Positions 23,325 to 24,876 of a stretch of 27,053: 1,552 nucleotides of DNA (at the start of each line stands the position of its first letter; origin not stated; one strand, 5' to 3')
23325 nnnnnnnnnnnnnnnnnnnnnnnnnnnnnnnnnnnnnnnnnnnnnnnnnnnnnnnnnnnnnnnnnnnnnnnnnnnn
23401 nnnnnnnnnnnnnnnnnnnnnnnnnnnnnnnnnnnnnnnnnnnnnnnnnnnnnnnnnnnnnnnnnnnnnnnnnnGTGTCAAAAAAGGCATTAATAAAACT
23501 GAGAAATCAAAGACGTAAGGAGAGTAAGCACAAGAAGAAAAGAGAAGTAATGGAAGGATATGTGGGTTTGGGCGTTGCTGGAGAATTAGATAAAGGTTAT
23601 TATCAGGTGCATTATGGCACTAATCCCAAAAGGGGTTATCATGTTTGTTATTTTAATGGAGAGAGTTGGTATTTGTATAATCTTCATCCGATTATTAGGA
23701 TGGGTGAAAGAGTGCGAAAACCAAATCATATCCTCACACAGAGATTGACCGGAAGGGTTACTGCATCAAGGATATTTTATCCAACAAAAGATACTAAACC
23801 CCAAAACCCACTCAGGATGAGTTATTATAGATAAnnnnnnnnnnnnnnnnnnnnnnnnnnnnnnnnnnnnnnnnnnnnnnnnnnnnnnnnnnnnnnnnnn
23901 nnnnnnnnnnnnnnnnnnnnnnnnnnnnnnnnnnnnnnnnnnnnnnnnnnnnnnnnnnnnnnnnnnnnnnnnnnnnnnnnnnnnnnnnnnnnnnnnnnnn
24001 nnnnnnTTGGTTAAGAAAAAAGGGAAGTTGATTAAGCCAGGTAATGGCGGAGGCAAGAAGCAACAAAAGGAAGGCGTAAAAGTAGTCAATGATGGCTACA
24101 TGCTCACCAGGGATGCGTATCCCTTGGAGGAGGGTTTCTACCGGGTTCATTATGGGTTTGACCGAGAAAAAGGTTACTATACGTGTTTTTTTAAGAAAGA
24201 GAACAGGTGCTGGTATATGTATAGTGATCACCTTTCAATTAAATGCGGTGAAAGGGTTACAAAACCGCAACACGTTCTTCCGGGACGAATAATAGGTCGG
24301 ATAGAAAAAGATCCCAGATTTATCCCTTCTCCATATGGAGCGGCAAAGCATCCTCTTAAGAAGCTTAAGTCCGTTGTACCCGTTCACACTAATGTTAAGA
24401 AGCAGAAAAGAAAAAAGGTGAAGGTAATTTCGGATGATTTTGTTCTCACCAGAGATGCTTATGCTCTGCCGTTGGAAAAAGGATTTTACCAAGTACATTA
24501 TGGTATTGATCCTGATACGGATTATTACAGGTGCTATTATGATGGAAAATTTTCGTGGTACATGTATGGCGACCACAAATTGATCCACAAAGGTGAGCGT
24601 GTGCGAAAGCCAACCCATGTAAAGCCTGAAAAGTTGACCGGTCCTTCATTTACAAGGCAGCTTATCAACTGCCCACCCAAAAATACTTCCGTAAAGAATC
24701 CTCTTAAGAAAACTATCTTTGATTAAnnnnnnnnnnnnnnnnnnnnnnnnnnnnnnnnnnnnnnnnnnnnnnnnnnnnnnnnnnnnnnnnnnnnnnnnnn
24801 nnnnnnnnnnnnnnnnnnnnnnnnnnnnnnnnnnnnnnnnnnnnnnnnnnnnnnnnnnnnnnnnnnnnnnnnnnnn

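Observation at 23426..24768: Duplicated genes encoding a W/Y-rich ~50-aa repeat domain, each with an identical upstream 21-mer and identical terminator hairpin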

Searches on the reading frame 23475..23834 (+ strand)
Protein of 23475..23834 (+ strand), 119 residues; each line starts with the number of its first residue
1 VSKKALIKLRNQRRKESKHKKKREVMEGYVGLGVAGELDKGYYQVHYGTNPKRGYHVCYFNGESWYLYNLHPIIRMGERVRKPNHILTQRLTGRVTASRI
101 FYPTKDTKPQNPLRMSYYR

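Call 9: search_protein_families(library=pfam, proteins=[window:23475-23834:+], max_evalue=1)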
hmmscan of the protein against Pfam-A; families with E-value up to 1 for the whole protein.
window:23475-23834:+ (119 aa): 0 families

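Call 17: search_protein_families(library=ncbifam, proteins=[window:23475-23834:+], max_evalue=0.1)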
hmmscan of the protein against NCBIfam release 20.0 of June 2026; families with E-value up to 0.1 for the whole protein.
window:23475-23834:+ (119 aa): 0 families

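Call 18: search_protein_families(library=phrogs, proteins=[window:23475-23834:+], max_evalue=0.1)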
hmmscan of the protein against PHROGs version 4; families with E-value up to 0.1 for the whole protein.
window:23475-23834:+ (119 aa): 0 families

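Call 19: search_solved_structures(query=A1, max_evalue=10, show_alignments=3)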
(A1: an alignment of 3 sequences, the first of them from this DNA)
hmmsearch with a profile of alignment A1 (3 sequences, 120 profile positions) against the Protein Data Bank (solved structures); distinct sequences matched with E-value up to 10: 9.
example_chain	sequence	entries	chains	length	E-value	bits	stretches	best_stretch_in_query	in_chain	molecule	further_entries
2cf2_C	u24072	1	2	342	0.49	13.7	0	26-63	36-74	FATTY ACID SYNTHASE, DH DOMAIN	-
8bs9_A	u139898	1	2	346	0.79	13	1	29-74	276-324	Ubiquitin carboxyl-terminal hydrolase 36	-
9dv8_A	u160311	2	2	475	0.81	13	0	26-48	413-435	Acetate kinase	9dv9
3gnu_P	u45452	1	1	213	1.3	12.3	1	53-81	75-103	25 kDa protein elicitor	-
3ihp_A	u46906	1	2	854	1.3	12.3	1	45-74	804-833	Ubiquitin carboxyl-terminal hydrolase 5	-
8bs3_A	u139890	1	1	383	1.4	12.3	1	29-74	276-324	Ubiquitin carboxyl-terminal hydrolase 36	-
5xsy_B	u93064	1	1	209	1.5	12.2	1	29-76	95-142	Voltage-gated sodium channel beta subunit 1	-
6sw9_V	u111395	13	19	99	2.1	11.7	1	42-78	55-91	30S ribosomal protein S24e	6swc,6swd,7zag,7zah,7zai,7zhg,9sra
2v94_A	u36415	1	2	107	2.2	11.6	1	42-78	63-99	30S RIBOSOMAL PROTEIN S24E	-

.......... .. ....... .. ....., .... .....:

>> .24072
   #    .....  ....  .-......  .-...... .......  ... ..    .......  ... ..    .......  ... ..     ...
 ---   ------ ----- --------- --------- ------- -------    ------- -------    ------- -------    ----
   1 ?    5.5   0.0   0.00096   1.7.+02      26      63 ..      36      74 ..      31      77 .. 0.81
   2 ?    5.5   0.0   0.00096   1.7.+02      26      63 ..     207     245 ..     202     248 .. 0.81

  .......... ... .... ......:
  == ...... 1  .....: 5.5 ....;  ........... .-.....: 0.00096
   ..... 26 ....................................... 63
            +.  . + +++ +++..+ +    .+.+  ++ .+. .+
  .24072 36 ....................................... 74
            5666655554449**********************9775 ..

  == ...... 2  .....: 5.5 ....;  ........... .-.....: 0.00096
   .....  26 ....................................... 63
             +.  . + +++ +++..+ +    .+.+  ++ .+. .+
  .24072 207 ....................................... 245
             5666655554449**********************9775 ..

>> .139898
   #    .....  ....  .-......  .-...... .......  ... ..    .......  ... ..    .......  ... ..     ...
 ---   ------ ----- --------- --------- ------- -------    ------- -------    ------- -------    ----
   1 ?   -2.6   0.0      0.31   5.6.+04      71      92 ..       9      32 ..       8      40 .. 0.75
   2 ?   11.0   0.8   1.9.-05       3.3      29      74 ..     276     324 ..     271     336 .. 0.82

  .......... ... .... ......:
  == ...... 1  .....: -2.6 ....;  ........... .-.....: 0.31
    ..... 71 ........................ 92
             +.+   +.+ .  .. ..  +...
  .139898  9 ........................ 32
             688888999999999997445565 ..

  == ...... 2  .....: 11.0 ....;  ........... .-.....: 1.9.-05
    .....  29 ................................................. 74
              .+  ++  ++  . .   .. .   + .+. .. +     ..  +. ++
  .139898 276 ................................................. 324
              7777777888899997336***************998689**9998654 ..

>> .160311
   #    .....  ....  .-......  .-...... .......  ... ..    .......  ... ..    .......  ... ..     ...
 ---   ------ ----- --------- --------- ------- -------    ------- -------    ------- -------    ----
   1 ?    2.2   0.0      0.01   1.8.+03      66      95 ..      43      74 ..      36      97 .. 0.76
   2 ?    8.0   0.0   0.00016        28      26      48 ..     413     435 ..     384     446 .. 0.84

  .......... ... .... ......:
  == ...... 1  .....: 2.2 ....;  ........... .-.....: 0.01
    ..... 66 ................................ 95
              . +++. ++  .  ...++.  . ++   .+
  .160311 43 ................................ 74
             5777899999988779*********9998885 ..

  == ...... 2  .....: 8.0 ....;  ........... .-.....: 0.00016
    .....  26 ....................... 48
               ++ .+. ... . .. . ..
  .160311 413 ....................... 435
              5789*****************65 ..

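Call 30: predict_structure(alignment_id=A1)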
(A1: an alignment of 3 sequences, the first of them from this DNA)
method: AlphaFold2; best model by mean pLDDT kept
length: 119 residues; sequences in the alignment: 3
mean_pLDDT: 37.2   pTM: 0.27
mean pLDDT of the five models: 37.2, 35.3, 34.2, 32.3, 32.0
residues with pLDDT >= 90: 0; 70-90: 0; 50-70: 14; < 50: 105
segments of 3 or more residues with pLDDT < 50: 1-42, 47-54, 62-64, 68-119
pLDDT, mean of each block of 10 residues (from residue 1): 27 30 27 35 46 49 46 37 34 33 46 35
secondary structure, 60 per line:
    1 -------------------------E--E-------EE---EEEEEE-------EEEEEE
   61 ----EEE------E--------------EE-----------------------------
elements in order: E42-47 E55-60 E65-67

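Call 53: search_protein_families(library=padloc, proteins=[window:23475-23834:+], max_evalue=0.1)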
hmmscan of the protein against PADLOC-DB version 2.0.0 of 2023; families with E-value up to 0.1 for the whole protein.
window:23475-23834:+ (119 aa): 0 families

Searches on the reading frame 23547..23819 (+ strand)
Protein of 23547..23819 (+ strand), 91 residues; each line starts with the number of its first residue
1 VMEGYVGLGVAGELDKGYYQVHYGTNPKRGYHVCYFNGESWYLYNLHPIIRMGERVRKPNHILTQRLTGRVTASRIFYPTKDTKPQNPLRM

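Call 25: find_homologous_proteins(query=A2, max_evalue=10)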
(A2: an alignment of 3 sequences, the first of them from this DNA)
Query A2 (3 sequences) (91 aa, profile of the alignment): 1 proteins with E <= 10 among 117 candidates.
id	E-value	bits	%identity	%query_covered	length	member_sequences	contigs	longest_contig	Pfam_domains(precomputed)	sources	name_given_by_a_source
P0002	6.3e-43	163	100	100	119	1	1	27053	-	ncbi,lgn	ncbi:MAG: hypothetical protein ACPGO5_04865 [Patescibacteria group bacterium]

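Call 45: find_related_loci(query=A2, collection=viral_contigs, flank=5000)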
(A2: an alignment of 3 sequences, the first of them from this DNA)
Query A2 (91 aa) in viral_contigs; peptide patterns used: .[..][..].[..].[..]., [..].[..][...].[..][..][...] (x = any residue, [..] = any of these).
83 stretches matched a pattern, but none encodes a relative of the query by tblastn (E <= 1e-3).

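Call 46: find_related_loci(query=A2, collection=metagenome_contigs, flank=5000)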
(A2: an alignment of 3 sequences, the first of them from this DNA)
Query A2 (91 aa) in metagenome_contigs; peptide patterns used: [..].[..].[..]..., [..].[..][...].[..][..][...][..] (x = any residue, [..] = any of these).
133 stretches matched a pattern, but none encodes a relative of the query by tblastn (E <= 1e-3).
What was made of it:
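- Tried and rejected: degenerate-pattern plus tblastn scans of the viral and JGI metagenome collections (calls 45, 46);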

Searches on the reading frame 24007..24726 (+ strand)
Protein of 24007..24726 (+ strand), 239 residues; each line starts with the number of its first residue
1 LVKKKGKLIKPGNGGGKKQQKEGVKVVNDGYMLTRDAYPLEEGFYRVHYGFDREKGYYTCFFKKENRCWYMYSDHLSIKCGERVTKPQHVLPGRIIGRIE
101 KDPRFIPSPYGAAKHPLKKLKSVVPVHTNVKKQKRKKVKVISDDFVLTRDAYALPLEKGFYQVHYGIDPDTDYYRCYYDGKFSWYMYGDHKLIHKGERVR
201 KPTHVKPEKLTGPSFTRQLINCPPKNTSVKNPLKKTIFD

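Call 9: search_protein_families(library=pfam, proteins=[window:24007-24726:+], max_evalue=1)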
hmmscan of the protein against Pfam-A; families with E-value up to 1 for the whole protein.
window:24007-24726:+ (239 aa): 1 family
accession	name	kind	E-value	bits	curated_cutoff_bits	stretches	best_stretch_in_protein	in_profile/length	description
PF00443.35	UCH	-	0.00053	20.1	23.9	1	47-82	205-240/254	Ubiquitin carboxyl-terminal hydrolase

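Call 10: find_homologous_proteins(query=window:24007-24726:+, max_evalue=0.01)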
Query window:24007-24726:+ (239 aa): 1 proteins with E <= 0.01 among 329 candidates.
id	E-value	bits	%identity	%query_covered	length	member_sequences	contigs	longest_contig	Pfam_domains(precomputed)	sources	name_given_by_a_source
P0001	1.5e-163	560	100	100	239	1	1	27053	-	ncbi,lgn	ncbi:MAG: hypothetical protein ACPGO5_04870 [Patescibacteria group bacterium]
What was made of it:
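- Checked: The public annotation calls the same two proteins (calls 10, 25).
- Tried and rejected: word-indexed search of 5.8 billion clusters with the protein and with a profile (calls 10, 25);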

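Call 17: search_protein_families(library=ncbifam, proteins=[window:24007-24726:+], max_evalue=0.1)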
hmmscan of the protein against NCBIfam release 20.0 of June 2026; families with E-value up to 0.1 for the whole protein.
window:24007-24726:+ (239 aa): 0 families

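Call 18: search_protein_families(library=phrogs, proteins=[window:24007-24726:+], max_evalue=0.1)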
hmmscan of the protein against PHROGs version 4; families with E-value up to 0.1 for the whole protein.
window:24007-24726:+ (239 aa): 0 families

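Call 20: search_protein_representatives(protein=window:24007-24726:+)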
Query: 239 residues. Proteins with E-value up to 0.001 (for the whole library): 3; up to 1e-10: 2; up to 1e-30: 1. The best 3 are listed.
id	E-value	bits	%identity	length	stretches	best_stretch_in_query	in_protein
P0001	4.8e-164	560.3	100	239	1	1-239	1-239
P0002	5.0e-18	81.9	44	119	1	130-236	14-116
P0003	2.1e-07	47.0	30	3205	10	46-91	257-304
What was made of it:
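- There are no homologues anywhere (calls 10, 20, 25, 46).
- Tried and rejected: exhaustive phmmer against 1.84 billion representatives (call 20);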

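Call 26: find_encoding_contigs(protein=P0001, flank=10000, max_places=10)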
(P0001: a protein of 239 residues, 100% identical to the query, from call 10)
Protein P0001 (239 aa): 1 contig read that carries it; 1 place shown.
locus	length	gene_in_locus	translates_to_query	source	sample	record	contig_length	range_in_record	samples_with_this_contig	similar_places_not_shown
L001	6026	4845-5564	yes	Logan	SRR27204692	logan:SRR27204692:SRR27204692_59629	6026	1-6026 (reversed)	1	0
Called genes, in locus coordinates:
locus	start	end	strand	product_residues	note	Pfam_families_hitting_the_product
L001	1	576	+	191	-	?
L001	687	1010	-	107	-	-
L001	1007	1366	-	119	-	-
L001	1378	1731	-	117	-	-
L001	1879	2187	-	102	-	-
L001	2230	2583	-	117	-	-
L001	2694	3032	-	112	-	-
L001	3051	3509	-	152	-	-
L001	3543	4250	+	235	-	PF01746:tRNA_m1G_MT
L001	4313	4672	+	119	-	-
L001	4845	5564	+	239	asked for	-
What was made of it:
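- Closest known: Lineage-specific. Different: This family is seen in one sample only (call 26).
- The family is seen in a single sample only (call 26).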

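Call 33: search_dna_similar(query=window:24007-24726:+, collection=phages, mode=protein, max_evalue=1)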
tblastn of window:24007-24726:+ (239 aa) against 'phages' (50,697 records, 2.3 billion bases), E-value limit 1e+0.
No match.

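Call 53: search_protein_families(library=padloc, proteins=[window:24007-24726:+], max_evalue=0.1)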
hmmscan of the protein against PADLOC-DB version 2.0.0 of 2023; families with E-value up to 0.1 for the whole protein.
window:24007-24726:+ (239 aa): 0 families

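Call 78: search_dna_similar(query=window:24007-24726:+, collection=plasmids, mode=protein, max_evalue=1)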
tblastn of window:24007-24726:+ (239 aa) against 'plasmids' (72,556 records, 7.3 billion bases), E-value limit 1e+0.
No match.
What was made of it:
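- On Anti-phage defence or phage protein families (PADLOC, PHROGs): No hit for ORF-A or ORF-B (calls 18, 53). tblastn against phage and plasmid records finds no match (calls 33, 78).
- Tried and rejected: tblastn against phage and plasmid records (calls 33, 78);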
